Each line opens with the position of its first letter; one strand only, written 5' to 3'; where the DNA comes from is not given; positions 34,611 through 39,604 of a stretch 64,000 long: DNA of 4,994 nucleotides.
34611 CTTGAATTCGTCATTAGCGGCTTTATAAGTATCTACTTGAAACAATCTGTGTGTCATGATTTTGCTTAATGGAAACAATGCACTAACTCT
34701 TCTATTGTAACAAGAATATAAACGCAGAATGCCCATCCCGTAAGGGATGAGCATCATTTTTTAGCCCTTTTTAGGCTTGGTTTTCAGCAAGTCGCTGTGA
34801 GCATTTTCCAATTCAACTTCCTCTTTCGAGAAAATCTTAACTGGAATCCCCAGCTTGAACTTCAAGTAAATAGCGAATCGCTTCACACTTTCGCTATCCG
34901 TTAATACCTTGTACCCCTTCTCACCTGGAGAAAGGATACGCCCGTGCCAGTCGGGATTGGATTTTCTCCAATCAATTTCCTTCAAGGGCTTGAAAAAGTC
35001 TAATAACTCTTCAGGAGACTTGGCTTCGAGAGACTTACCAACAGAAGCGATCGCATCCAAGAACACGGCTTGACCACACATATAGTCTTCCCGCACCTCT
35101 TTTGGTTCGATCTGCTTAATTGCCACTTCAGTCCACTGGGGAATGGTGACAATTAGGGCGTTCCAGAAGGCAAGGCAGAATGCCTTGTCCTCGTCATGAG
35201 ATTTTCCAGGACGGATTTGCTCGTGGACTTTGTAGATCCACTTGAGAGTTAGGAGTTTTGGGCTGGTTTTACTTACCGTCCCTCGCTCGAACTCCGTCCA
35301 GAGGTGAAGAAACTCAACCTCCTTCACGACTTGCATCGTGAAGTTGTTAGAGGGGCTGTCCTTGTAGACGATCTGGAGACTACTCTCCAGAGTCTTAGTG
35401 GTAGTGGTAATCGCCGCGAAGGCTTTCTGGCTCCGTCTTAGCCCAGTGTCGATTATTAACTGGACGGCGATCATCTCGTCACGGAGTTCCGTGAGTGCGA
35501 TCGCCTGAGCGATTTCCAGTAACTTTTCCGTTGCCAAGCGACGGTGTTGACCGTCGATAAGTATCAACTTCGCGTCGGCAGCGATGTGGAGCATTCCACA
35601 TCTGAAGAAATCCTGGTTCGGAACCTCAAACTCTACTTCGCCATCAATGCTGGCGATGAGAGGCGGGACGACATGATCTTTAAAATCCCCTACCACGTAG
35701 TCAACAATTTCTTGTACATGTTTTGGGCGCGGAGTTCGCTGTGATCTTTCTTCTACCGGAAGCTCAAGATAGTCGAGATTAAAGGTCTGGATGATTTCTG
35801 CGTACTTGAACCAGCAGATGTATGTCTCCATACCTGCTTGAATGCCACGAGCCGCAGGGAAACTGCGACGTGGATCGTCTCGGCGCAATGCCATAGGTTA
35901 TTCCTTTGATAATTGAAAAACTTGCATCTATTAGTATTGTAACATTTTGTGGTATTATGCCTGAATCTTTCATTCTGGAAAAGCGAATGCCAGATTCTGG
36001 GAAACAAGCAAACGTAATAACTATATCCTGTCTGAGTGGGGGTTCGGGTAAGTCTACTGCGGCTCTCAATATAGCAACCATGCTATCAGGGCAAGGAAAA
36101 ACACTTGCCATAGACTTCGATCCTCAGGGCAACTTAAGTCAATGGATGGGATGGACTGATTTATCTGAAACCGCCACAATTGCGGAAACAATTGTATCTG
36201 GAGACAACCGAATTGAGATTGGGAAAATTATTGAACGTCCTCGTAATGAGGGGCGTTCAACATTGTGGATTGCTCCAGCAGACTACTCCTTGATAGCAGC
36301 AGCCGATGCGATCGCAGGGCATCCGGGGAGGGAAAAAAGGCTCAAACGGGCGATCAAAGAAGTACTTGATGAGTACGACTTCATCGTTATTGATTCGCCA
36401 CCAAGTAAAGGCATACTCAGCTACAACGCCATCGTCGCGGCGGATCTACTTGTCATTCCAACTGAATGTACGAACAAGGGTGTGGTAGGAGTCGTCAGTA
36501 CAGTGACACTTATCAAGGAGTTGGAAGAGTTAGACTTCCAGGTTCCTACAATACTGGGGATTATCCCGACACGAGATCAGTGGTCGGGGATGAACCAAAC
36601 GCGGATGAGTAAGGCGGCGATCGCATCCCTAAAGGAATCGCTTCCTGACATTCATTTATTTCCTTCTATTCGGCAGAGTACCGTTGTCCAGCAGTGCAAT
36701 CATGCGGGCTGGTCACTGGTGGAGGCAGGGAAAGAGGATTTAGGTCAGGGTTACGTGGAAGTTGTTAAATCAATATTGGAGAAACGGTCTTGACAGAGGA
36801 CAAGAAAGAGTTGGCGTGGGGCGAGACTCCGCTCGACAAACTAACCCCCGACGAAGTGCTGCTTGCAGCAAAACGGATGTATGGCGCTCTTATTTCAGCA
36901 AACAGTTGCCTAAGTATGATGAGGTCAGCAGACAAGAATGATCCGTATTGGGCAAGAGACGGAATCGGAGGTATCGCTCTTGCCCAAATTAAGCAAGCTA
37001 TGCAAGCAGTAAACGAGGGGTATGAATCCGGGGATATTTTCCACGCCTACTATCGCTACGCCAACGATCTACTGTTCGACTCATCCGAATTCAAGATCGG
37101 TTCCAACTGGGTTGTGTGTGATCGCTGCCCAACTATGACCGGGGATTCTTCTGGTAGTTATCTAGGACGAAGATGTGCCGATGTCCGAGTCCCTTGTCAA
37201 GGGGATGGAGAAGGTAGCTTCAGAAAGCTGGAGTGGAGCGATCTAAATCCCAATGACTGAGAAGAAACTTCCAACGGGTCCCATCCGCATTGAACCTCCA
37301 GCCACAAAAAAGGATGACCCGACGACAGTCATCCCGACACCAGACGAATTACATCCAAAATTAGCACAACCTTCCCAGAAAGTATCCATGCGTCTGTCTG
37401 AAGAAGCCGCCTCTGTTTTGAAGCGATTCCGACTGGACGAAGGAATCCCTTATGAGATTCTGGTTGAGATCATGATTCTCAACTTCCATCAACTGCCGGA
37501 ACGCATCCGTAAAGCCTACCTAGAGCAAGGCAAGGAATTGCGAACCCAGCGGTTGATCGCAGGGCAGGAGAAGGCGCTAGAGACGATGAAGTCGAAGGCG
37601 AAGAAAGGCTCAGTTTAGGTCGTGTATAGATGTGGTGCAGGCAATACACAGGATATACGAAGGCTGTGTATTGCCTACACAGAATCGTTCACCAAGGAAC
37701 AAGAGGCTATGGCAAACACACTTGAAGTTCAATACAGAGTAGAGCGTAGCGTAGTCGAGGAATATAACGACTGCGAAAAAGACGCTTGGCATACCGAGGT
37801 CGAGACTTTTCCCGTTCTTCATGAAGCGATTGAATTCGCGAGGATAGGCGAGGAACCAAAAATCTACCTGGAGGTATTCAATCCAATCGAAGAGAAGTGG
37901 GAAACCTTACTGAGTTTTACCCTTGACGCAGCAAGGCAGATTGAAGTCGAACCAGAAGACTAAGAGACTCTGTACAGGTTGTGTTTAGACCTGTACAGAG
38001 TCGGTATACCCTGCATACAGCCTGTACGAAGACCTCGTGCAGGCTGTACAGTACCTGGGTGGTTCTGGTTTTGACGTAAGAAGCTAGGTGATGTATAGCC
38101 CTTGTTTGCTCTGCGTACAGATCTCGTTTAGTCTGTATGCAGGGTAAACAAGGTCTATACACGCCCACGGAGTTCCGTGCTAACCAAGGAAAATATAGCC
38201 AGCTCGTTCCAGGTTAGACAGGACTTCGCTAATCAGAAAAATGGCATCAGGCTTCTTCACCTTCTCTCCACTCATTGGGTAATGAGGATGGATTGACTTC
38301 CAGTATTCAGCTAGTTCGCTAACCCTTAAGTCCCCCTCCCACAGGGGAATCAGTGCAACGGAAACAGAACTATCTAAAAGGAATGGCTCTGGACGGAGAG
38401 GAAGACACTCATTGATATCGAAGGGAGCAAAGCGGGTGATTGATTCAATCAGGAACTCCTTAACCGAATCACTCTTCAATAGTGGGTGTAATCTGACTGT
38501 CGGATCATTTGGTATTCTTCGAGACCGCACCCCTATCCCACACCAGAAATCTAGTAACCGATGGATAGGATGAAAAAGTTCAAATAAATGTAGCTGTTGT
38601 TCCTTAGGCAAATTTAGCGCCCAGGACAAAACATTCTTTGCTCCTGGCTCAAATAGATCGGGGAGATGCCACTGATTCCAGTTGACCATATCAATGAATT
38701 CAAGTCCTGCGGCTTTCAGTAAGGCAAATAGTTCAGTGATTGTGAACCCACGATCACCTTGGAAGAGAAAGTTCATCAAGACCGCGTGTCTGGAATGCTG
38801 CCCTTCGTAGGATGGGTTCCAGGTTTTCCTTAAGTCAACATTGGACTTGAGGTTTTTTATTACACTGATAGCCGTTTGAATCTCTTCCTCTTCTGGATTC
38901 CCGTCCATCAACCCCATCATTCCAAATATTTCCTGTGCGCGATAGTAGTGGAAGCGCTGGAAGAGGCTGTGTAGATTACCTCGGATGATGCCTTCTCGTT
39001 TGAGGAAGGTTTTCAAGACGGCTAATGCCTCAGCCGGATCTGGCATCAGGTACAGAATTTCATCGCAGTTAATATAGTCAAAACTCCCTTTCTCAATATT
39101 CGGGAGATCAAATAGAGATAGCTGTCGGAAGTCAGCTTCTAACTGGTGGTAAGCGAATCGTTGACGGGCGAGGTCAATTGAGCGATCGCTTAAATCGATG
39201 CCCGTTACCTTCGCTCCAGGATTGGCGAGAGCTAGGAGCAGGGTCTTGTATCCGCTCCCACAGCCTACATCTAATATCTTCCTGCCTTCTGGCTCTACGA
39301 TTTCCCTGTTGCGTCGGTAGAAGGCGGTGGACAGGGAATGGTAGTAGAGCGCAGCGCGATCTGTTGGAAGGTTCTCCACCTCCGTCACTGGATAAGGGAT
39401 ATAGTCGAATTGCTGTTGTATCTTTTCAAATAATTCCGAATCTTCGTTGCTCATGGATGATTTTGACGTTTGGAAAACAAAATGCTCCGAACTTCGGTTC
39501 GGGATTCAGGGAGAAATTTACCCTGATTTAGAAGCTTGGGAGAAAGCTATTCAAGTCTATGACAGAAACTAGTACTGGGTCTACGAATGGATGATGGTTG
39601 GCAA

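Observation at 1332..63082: Window-wide lattice of a 14-bp palindrome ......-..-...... (28 copies, about one per 2.3 kb)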

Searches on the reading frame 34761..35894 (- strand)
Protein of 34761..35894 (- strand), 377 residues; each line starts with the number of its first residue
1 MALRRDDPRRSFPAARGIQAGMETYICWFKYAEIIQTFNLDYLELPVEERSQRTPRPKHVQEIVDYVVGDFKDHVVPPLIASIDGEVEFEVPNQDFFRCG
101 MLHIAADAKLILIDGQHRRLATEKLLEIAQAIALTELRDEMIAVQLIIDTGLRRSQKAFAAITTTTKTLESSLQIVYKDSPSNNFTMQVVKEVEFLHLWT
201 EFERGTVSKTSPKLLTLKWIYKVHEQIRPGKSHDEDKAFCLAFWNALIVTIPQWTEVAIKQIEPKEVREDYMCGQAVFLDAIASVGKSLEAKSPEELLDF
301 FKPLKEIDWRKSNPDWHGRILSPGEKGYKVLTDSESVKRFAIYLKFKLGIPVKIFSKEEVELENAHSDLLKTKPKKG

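Call 6: search_protein_families(library=pfam, proteins=[window:34761-35894:-])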
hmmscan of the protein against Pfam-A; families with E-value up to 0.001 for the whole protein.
window:34761-35894:- (377 aa): 1 family
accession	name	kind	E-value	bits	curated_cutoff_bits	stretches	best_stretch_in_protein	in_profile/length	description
PF14072.11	DndB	-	1.9e-76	257.8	29.1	1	12-350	1-337/338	DNA-sulfur modification-associated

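Call 10: find_related_loci(query=window:34761-35894:-, collection=genome_contigs, flank=10000)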
Query window:34761-35894:- (377 aa) in genome_contigs; peptide patterns used: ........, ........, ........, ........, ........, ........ (x = any residue, [..] = any of these).
39 stretches matched a pattern, but none encodes a relative of the query by tblastn (E <= 1e-3).

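Call 20: find_encoding_contigs(protein=window:34761-35894:-, flank=10000, max_places=10)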
Protein window:34761-35894:- (377 aa): 2 contigs read that carry it; 1 place shown.
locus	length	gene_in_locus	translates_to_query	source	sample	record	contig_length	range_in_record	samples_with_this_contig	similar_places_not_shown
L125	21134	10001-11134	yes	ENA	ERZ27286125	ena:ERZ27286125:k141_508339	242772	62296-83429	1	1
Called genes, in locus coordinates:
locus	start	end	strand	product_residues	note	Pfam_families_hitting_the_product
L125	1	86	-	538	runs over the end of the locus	-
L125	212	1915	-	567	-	-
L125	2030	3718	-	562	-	PF00712:DNA_pol3_beta (faint)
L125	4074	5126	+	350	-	-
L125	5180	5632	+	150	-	-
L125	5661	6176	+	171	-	-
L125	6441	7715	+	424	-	PF13489:Methyltransf_23, PF02353:CMAS (weak), PF05175:MTS, PF08003:Methyltransf_9 (weak), PF08241:Methyltransf_11, PF08242:Methyltransf_12, PF13649:Methyltransf_25, PF13847:Methyltransf_31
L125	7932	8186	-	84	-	-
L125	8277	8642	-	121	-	-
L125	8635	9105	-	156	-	-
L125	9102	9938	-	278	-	PF07015:VirC1 (faint), PF10609:ParA (faint), PF13614:AAA_31, PF01656:CbiA, PF09140:MipZ (faint)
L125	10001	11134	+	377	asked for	PF14072:DndB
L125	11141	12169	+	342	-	-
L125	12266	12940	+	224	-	-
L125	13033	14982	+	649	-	PF02463:SMC_N (faint), PF13175:AAA_15 (weak), PF13476:AAA_23 (faint), PF13555:AAA_29 (weak)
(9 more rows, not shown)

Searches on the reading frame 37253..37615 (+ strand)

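Call 67: search_protein_families(library=pfam, proteins=[window:37253-37615:+], max_evalue=5)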
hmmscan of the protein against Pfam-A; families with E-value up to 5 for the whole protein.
window:37253-37615:+ (121 aa): 1 family
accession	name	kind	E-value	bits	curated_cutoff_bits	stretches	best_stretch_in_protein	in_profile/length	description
PF12441.14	CopG_antitoxin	-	0.0094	17.1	28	1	33-75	35-76/79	CopG antitoxin of type II toxin-antitoxin system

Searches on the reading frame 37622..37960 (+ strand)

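Call 67: search_protein_families(library=pfam, proteins=[window:37622-37960:+], max_evalue=5)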
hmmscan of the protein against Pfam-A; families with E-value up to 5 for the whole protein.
window:37622-37960:+ (113 aa): 1 family
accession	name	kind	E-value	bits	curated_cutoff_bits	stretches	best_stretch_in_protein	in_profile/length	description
PF16290.10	DUF4936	-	0.073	14.1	28.8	1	20-77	11-69/91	Domain of unknown function (DUF4936)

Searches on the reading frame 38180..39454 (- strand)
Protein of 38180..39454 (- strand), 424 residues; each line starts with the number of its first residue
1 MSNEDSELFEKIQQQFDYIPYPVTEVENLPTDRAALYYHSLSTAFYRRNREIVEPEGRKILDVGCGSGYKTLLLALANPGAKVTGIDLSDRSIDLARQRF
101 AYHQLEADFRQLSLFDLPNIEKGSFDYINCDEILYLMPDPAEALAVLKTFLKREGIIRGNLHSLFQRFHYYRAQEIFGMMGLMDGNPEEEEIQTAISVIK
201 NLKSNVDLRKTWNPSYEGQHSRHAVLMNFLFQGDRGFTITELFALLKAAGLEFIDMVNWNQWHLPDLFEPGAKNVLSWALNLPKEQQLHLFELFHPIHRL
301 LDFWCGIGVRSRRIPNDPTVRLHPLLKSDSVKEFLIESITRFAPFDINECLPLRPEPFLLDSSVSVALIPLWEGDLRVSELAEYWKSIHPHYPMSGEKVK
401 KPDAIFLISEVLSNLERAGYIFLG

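Call 6: search_protein_families(library=pfam, proteins=[window:38180-39454:-])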
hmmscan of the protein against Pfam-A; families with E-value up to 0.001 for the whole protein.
window:38180-39454:- (424 aa): 10 families
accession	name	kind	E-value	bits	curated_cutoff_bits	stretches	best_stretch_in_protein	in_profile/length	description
PF13847.12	Methyltransf_31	-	7e-22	78.1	27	1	57-160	4-110/145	Methyltransferase domain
PF13649.12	Methyltransf_25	-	7.4e-17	62.3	27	1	60-155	1-97/97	Methyltransferase domain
PF08241.18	Methyltransf_11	-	1.3e-16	61.5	21.2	1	61-157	1-93/95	Methyltransferase domain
PF08242.18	Methyltransf_12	-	4.9e-15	56.5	30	1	61-157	1-98/98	Methyltransferase domain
PF13489.12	Methyltransf_23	-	1.6e-11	44.7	27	1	54-157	20-114/164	Methyltransferase domain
PF05175.20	MTS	-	3e-09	37.2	23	1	55-128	30-102/170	Methyltransferase small domain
PF08003.17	Methyltransf_9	-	1.5e-06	27.9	23.8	1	49-156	108-214/315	Protein of unknown function (DUF1698)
PF02353.26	CMAS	-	9.1e-06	25.6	27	1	56-129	62-132/273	Mycolic acid cyclopropane synthetase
PF01209.24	Ubie_methyltran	-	3.6e-05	23.7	20.1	1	52-157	43-149/233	ubiE/COQ5 methyltransferase family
PF06325.19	PrmA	-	0.00015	21.8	22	1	55-131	160-233/296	Ribosomal protein L11 methyltransferase (PrmA)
